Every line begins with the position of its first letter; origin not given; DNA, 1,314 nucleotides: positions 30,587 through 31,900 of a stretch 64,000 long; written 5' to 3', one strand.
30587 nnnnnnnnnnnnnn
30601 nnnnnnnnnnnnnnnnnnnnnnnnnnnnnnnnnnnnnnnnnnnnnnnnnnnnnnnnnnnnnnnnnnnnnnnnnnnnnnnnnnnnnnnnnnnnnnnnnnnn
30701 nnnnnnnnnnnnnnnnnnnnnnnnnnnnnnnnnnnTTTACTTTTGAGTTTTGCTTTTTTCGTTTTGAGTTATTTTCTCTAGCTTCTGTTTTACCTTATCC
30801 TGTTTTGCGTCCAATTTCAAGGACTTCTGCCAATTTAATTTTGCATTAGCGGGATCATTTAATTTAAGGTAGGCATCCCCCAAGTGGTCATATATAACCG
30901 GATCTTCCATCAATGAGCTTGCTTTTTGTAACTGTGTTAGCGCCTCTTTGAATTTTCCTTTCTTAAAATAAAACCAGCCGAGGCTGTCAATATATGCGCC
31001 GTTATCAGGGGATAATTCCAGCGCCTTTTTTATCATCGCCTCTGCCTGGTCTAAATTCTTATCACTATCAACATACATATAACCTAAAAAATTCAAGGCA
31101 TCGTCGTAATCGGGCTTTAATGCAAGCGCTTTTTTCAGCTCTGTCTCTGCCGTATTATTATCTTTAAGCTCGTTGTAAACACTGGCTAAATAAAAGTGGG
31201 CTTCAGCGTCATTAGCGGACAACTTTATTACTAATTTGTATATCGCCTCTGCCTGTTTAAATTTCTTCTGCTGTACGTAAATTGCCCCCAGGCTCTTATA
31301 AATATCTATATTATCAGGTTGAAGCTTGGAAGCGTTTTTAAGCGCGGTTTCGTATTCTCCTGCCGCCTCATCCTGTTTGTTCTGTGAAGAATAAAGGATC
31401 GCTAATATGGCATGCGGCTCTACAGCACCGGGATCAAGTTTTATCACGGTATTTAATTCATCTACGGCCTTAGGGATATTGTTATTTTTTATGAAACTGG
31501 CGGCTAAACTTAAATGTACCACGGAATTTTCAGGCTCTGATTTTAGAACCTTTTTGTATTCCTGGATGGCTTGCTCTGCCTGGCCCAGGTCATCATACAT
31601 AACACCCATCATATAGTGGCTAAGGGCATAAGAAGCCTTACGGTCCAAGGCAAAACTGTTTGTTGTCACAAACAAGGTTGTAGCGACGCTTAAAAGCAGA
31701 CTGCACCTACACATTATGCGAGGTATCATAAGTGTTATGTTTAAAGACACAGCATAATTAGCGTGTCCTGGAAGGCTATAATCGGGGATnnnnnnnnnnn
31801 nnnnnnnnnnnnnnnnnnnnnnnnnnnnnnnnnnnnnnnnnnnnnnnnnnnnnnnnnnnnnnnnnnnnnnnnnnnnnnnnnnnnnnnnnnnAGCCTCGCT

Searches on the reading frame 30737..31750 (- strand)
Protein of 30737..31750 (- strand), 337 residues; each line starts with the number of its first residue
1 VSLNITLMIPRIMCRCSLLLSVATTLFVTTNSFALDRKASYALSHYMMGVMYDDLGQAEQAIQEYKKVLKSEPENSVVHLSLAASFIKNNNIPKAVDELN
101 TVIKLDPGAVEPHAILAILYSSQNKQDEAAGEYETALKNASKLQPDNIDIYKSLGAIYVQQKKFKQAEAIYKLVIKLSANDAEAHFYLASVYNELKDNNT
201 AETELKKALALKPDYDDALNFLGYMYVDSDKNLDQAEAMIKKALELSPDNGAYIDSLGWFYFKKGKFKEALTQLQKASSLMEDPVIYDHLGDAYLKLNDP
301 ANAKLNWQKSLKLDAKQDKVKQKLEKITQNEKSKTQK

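Call 11: search_protein_families(library=pfam, proteins=[window:30737-31750:-])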
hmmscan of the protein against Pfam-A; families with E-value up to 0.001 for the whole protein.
window:30737-31750:- (337 aa): 25 families
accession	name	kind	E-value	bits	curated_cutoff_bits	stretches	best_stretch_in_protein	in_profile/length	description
PF07719.23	TPR_2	-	3.4e-33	111.4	27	1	42-75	1-34/34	Tetratricopeptide repeat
PF00515.34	TPR_1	-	1.3e-30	104.4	27.8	2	42-75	1-34/34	Tetratricopeptide repeat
PF13181.12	TPR_8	-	1.8e-28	96.7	25.7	1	44-75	3-34/34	Tetratricopeptide repeat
PF13414.12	TPR_11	-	4.9e-28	97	26.8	5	261-297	4-41/42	TPR repeat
PF13431.12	TPR_17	-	1.7e-27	93.8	24.4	0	171-202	2-33/34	Tetratricopeptide repeat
PF14559.12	TPR_19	-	2.1e-26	92.5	25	3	56-117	5-66/68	Tetratricopeptide repeat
PF13428.12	TPR_14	-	9.1e-22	75.8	23.5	0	183-224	2-43/44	Tetratricopeptide repeat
PF13432.12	TPR_16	-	7.1e-21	74.7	32.7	1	117-181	4-64/65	Tetratricopeptide repeat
PF23914.1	TPR_CcmH_CycH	-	5.6e-19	69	42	2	179-282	47-152/158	Cytochrome c-type biogenesis protein H TPR domain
PF13424.12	TPR_12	-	5.6e-19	68.6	30.1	3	218-282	5-76/77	Tetratricopeptide repeat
PF13174.12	TPR_6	-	7.4e-15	54.9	26.3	0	46-74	4-32/33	Tetratricopeptide repeat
PF13176.12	TPR_7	-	1.6e-13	50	27.9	0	152-178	3-29/36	Tetratricopeptide repeat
PF13374.12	TPR_10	-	2.7e-13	49.9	27.5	0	253-277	4-28/42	Tetratricopeptide repeat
PF13371.12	TPR_9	-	6.5e-12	45.7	35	1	154-218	1-65/73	Tetratricopeptide repeat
PF25063.1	ARM_TT21_C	-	2.1e-11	44.5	35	2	40-216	19-198/209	Tetratricopeptide repeat protein 21 C-terminal ARM domain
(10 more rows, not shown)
